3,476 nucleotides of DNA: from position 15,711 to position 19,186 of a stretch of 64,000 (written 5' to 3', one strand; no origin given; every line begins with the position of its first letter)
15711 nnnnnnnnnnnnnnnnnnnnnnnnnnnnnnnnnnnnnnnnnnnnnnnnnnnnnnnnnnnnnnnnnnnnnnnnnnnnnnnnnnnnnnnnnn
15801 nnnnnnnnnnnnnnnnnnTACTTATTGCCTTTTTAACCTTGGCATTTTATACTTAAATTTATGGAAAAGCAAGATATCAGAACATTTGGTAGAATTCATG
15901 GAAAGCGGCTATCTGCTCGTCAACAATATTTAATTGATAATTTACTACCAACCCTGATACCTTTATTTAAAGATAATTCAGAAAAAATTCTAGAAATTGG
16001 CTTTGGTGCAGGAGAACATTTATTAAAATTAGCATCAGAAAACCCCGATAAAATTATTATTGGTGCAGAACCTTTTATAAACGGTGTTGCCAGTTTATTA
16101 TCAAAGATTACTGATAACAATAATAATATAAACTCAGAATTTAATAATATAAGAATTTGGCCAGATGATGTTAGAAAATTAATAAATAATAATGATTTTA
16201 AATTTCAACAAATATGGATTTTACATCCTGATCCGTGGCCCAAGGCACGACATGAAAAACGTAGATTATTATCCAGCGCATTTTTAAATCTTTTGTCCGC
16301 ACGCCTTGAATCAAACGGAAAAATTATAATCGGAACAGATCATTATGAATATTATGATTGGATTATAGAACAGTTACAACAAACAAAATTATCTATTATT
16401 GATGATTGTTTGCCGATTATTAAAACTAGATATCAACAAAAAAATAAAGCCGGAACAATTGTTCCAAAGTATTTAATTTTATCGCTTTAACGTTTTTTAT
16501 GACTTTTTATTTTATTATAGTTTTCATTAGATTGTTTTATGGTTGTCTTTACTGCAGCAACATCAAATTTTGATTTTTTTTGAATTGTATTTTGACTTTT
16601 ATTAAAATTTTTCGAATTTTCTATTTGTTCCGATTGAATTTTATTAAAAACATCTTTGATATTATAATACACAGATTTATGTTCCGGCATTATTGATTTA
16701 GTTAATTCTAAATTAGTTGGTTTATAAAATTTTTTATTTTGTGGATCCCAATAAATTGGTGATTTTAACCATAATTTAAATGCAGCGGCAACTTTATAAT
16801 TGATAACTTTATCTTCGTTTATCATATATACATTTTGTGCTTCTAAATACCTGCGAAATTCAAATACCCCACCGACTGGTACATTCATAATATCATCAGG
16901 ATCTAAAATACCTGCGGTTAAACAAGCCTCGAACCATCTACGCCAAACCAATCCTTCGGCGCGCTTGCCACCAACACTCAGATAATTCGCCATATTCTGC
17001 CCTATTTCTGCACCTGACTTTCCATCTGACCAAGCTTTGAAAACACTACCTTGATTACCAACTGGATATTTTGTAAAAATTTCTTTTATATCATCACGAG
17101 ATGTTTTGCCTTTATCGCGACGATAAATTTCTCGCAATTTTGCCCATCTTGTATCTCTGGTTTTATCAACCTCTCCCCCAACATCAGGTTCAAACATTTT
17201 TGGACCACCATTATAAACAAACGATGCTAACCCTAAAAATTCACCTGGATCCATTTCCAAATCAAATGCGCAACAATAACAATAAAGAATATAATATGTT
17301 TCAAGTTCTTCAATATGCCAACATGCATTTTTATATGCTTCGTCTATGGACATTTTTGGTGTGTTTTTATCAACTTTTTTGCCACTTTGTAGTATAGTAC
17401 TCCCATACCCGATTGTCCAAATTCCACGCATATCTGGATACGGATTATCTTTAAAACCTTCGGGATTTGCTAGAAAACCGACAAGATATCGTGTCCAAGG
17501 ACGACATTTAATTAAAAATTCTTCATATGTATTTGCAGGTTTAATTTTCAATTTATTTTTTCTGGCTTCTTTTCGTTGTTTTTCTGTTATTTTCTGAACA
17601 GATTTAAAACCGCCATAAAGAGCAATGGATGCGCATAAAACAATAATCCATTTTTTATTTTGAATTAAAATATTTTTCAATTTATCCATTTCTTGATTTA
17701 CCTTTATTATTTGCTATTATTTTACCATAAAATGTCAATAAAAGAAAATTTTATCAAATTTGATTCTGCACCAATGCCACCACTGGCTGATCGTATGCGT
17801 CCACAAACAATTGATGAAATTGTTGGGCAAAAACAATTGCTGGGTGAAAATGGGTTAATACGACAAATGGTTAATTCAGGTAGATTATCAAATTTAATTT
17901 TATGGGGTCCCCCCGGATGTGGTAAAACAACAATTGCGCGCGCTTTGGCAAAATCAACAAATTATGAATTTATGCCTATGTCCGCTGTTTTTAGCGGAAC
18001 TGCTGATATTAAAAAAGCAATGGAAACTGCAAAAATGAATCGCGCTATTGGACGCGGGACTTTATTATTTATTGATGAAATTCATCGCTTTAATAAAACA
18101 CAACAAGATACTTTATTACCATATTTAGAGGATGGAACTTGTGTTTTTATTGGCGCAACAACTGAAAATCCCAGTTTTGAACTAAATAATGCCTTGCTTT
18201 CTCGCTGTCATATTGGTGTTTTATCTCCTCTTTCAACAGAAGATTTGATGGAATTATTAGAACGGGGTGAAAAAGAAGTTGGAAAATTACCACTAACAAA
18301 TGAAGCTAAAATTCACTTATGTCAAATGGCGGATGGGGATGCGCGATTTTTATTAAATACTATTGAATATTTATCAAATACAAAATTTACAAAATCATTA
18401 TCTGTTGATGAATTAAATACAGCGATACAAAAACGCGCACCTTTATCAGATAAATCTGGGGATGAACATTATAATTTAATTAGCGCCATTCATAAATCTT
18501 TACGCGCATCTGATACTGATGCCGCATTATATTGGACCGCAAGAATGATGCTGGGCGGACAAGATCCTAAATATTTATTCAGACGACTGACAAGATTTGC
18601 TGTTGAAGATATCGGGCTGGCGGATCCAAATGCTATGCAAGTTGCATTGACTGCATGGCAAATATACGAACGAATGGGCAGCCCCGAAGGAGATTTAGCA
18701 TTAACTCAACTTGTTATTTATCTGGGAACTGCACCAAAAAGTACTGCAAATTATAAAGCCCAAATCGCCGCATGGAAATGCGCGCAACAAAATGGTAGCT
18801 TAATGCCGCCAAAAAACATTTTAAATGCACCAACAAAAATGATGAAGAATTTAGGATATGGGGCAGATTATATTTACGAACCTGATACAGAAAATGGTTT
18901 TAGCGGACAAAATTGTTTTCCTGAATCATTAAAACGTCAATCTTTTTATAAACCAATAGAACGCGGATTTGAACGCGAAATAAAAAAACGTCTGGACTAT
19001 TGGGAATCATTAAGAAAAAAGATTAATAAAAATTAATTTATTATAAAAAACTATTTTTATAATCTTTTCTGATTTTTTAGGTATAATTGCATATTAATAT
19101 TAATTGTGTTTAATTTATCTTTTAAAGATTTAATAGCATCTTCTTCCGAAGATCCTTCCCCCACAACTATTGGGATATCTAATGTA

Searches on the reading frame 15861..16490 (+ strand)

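Call 29: search_protein_families(library=pfam, proteins=[window:15861-16490:+], max_evalue=0.001)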
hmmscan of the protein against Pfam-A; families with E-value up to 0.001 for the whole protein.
window:15861-16490:+ (209 aa): 1 family
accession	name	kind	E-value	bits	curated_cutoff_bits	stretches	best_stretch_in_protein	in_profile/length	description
PF02390.23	Methyltransf_4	-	1.5e-33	116.1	24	1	42-180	4-139/173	Putative methyltransferase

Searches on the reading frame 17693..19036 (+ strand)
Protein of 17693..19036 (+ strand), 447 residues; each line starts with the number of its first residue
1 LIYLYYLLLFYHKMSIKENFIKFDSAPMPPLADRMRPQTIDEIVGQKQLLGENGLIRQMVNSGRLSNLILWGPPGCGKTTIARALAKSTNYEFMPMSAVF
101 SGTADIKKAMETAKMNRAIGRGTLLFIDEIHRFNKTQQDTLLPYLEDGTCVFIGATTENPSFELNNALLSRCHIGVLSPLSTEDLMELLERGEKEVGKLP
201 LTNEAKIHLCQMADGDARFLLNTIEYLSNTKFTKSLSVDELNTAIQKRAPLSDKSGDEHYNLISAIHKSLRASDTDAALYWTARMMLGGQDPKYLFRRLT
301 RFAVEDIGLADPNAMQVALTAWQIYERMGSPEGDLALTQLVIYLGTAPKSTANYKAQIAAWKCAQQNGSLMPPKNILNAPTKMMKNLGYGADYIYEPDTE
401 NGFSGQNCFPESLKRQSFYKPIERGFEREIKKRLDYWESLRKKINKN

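Call 29: search_protein_families(library=pfam, proteins=[window:17693-19036:+], max_evalue=0.001)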
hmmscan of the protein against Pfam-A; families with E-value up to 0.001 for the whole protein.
window:17693-19036:+ (447 aa): 21 families
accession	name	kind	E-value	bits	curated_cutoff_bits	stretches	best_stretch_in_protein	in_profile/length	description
PF12002.13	MgsA_C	-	3.1e-59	200.1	27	1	273-437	2-166/167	MgsA AAA+ ATPase C terminal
PF16193.11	AAA_assoc_2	-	1.4e-20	73.7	34.3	1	198-271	4-81/81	AAA C-terminal domain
PF00004.35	AAA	-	1e-18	68.5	21.2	1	68-176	1-127/131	ATPase family associated with various cellular activities (AAA)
PF05496.18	RuvB_N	-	4.8e-15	56.1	27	1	35-155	1-119/159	Holliday junction DNA helicase RuvB P-loop domain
PF07728.20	AAA_5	-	1.2e-11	45.3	22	1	67-152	1-97/139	AAA domain (dynein-related subfamily)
PF13191.12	AAA_16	-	5.9e-07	30.6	32.6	1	59-92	18-51/167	AAA ATPase domain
PF06068.19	TIP49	-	1e-06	28.6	23.8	1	39-120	22-108/347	TIP49 P-loop domain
PF14532.12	Sigma54_activ_2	-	1.2e-06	29.2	25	1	65-159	21-110/138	Sigma-54 interaction domain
PF13173.12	AAA_14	-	2e-06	28.3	27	1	68-184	5-127/129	AAA domain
PF00158.32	Sigma54_activat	-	3.1e-06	27.4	20.2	0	121-159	93-131/168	Sigma-54 interaction domain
PF01078.27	Mg_chelatase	-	6.5e-06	26.1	20.3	0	66-86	23-43/207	Magnesium chelatase, subunit ChlI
PF13401.12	AAA_22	-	1.5e-05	25.8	27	0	67-119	7-33/130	AAA domain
PF13207.12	AAA_17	-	0.00014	22.6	27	1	72-109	2-39/136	AAA domain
PF05673.19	DUF815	-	0.00022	20.9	23.8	1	33-130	23-116/249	Protein of unknown function (DUF815)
PF13238.12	AAA_18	-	0.00024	22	29.4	1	69-99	2-25/128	AAA domain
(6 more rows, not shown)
